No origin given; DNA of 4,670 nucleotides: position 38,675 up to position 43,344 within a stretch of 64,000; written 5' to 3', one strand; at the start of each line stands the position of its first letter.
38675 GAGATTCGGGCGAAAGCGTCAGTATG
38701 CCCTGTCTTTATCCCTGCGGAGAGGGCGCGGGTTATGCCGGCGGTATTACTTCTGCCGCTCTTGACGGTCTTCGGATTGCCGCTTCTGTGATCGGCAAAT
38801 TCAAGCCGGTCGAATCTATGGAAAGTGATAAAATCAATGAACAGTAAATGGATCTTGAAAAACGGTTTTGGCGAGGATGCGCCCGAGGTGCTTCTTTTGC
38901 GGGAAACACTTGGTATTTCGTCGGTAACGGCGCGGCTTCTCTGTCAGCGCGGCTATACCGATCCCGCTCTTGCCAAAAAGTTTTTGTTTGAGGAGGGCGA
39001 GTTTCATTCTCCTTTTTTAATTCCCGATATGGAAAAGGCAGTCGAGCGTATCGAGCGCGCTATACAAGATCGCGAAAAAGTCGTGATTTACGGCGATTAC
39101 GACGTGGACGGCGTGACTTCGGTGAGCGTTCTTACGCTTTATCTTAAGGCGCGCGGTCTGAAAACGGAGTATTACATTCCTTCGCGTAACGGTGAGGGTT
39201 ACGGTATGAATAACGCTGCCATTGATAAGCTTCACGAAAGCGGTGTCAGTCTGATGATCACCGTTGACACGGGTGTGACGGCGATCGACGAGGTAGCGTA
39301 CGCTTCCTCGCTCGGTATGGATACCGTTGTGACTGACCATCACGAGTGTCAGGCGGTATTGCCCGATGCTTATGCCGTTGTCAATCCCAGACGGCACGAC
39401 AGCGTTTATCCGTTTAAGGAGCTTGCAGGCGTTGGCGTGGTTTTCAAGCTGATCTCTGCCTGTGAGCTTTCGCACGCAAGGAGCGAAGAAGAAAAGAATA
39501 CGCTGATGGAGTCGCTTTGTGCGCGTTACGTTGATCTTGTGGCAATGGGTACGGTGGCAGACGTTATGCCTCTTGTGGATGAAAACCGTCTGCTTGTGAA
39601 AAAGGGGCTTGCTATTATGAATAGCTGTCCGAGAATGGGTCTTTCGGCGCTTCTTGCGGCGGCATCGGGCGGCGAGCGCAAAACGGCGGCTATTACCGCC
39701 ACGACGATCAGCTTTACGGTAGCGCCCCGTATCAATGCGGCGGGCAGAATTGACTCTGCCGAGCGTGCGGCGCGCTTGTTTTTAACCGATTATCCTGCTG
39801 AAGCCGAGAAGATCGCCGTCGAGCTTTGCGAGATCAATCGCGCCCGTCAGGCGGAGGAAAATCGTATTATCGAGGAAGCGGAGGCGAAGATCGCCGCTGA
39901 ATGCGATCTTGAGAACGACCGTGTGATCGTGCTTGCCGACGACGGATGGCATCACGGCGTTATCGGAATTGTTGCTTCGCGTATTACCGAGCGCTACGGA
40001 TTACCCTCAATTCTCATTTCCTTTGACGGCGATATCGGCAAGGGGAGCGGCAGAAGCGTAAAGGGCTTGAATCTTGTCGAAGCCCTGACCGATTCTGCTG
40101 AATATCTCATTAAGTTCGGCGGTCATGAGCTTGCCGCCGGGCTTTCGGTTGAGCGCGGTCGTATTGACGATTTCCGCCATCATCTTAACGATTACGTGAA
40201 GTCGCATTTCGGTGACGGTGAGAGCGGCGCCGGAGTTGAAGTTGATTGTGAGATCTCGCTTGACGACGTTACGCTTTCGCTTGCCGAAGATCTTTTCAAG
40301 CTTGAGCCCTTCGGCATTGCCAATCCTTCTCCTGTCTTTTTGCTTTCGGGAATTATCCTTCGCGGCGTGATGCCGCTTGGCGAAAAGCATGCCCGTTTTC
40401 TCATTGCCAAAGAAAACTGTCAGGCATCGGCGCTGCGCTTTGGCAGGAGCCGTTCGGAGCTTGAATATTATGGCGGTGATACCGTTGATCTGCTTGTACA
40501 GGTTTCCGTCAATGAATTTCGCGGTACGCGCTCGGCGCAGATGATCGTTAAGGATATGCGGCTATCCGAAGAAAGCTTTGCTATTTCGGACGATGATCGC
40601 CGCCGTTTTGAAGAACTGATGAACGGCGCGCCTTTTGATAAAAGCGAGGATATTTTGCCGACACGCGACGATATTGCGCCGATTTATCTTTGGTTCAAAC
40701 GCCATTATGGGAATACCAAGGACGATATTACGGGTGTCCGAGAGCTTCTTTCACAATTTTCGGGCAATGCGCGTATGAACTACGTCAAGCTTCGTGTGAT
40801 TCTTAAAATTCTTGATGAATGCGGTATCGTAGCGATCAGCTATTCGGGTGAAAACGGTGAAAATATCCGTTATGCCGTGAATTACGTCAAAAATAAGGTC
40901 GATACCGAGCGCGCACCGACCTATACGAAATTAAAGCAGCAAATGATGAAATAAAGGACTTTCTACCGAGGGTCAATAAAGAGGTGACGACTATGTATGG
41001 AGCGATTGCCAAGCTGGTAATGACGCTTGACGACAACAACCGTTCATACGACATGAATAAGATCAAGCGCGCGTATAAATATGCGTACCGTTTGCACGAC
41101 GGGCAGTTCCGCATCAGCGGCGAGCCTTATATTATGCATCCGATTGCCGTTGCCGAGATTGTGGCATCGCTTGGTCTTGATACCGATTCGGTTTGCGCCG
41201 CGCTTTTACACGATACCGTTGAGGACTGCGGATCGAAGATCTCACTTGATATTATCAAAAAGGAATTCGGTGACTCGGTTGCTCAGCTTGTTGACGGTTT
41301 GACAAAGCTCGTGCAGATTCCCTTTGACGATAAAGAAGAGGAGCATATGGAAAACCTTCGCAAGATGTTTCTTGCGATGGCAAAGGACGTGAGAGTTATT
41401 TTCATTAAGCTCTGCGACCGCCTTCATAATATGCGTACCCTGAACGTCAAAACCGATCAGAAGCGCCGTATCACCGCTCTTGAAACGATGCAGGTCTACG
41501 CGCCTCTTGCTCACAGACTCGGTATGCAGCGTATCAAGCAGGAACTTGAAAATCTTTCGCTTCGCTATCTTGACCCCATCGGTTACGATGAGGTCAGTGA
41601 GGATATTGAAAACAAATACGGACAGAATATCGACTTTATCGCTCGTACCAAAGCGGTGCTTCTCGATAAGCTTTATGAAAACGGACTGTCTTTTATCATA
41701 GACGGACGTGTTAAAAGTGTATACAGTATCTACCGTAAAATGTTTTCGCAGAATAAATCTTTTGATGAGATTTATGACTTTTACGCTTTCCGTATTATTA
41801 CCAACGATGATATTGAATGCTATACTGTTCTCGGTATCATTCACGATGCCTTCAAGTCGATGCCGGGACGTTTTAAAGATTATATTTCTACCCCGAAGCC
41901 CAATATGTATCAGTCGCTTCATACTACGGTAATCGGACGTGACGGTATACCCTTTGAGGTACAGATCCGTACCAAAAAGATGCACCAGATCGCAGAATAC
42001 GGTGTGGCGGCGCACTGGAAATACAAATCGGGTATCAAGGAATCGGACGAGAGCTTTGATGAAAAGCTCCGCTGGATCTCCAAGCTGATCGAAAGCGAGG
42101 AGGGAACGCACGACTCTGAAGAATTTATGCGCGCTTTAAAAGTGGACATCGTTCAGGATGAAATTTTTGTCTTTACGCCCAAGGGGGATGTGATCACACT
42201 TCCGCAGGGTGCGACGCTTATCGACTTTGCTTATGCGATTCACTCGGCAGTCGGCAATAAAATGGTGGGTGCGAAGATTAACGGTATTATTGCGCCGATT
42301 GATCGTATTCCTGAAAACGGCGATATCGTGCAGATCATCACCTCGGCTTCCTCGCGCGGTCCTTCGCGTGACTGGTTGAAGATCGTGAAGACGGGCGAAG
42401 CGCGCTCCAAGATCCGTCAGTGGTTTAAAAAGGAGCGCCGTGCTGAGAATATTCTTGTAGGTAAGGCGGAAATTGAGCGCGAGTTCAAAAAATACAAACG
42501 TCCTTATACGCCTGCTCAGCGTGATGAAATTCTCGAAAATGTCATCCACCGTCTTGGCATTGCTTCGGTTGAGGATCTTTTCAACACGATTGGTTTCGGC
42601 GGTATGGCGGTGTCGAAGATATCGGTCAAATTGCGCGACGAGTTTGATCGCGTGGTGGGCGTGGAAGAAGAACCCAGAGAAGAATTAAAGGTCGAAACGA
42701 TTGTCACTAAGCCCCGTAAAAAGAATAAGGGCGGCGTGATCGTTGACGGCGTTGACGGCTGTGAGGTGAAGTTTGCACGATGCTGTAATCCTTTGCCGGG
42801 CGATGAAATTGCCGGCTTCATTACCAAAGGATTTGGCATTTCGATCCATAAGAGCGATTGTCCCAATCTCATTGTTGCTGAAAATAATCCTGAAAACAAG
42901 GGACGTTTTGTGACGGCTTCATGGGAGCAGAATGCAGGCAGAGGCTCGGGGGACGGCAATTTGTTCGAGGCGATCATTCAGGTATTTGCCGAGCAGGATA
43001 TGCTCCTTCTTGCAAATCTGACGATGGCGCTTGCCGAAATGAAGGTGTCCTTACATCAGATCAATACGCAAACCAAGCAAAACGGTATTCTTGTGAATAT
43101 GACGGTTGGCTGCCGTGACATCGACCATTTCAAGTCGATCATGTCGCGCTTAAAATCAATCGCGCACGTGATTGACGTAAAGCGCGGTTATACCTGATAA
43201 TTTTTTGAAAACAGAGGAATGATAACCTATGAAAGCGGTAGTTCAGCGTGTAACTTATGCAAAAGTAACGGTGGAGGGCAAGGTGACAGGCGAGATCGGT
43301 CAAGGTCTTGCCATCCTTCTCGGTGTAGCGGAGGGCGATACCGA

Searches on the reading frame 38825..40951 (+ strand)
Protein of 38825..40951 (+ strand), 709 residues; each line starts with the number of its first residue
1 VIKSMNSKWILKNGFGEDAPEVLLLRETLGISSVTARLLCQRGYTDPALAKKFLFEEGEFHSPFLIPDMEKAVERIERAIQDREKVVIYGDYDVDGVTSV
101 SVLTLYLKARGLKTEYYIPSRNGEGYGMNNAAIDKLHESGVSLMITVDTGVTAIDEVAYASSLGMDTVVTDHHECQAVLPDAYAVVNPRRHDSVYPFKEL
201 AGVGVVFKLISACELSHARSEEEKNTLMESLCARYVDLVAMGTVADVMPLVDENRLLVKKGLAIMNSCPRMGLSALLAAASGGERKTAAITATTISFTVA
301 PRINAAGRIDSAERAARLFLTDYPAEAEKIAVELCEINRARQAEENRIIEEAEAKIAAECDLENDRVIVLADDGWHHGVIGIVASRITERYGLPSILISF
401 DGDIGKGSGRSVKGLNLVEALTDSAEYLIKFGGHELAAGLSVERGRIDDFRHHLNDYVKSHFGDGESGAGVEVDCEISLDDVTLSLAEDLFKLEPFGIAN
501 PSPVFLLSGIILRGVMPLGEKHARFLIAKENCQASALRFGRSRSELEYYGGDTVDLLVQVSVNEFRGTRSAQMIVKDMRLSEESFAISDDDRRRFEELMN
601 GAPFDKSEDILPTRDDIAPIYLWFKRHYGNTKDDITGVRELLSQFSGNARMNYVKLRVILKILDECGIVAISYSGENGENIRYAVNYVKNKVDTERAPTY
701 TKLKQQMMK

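Call 79: search_protein_families(library=pfam, proteins=[window:38825-40951:+], max_evalue=0.000001)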
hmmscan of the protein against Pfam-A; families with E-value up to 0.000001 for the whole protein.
window:38825-40951:+ (709 aa): 3 families
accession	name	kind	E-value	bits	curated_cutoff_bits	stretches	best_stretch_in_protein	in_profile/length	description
PF01368.27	DHH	-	5.4e-26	91.7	28.1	1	85-243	1-125/125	DHH family, N-terminal domain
PF17768.7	RecJ_OB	-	1.3e-23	83.6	27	1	473-577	1-107/107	RecJ OB domain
PF02272.25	DHHA1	-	3.8e-14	53.4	25.9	1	364-459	1-101/102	DHHA1 domain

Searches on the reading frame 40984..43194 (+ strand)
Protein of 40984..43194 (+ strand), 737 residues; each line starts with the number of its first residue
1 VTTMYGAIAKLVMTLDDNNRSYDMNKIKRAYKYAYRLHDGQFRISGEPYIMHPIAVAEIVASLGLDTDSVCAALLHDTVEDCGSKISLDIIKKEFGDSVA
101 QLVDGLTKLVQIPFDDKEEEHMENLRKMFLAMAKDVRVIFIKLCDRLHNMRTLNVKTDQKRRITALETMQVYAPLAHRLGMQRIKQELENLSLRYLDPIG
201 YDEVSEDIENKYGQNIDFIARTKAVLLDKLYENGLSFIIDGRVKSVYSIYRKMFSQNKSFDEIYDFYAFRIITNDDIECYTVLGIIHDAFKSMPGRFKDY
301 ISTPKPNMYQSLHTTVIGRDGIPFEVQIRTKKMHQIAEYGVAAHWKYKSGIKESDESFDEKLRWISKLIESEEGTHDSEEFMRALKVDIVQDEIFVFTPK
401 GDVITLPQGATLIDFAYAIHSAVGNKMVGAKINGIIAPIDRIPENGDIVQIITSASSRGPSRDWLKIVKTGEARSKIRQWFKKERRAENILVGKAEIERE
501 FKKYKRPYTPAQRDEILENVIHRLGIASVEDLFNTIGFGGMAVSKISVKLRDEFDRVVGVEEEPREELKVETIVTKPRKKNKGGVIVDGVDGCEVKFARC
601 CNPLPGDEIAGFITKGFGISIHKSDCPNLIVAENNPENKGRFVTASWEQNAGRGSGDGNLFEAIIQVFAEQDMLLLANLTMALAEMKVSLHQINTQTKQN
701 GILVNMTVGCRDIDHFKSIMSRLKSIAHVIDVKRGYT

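Call 79: search_protein_families(library=pfam, proteins=[window:40984-43194:+], max_evalue=0.000001)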
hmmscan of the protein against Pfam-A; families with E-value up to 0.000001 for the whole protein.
window:40984-43194:+ (737 aa): 6 families
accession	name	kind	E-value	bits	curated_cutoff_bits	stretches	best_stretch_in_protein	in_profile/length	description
PF13328.12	HD_4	-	8.7e-50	168.9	27.2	1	30-181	1-155/156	HD domain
PF04607.23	RelA_SpoT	-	8.4e-43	145.7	27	1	241-350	1-111/113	Region found in RelA / SpoT proteins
PF02824.27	TGS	-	5.8e-20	71.5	22.2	1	394-453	1-60/60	TGS domain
PF19296.4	RelA_AH_RIS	-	7.9e-15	55.8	23.8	1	466-637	2-183/185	RelA/SpoT, AH and RIS domains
PF13291.12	ACT_4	-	7.5e-13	49.4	27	1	659-734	3-80/80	ACT domain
PF01966.28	HD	-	1.9e-11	44.7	22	1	50-150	2-116/116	HD domain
